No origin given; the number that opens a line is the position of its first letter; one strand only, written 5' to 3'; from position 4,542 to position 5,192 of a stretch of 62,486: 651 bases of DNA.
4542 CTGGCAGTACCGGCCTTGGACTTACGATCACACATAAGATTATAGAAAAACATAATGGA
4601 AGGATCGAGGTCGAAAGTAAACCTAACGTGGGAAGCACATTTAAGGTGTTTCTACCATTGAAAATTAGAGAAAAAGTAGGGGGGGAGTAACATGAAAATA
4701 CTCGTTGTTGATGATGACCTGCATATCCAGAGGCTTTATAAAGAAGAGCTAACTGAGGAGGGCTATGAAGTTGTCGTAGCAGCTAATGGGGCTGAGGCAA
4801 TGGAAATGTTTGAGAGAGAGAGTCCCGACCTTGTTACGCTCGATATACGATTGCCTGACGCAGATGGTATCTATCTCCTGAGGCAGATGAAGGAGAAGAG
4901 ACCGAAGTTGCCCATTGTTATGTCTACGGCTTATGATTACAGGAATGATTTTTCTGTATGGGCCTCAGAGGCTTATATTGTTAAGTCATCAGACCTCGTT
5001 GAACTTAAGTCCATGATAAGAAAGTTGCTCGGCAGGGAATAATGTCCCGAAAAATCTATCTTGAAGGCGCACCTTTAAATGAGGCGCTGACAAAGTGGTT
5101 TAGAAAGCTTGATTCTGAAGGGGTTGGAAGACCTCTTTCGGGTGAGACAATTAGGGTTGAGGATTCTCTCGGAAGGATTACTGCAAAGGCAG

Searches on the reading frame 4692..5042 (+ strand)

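Call 71: search_protein_families(library=pfam, proteins=[window:4692-5042:+], max_evalue=0.001)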
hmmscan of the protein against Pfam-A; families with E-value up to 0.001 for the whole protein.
window:4692-5042:+ (116 aa): 1 family
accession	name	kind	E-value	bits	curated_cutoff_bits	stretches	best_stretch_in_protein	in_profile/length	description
PF00072.30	Response_reg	-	6.1e-24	84.8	30.2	1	3-109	1-110/111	Response regulator receiver domain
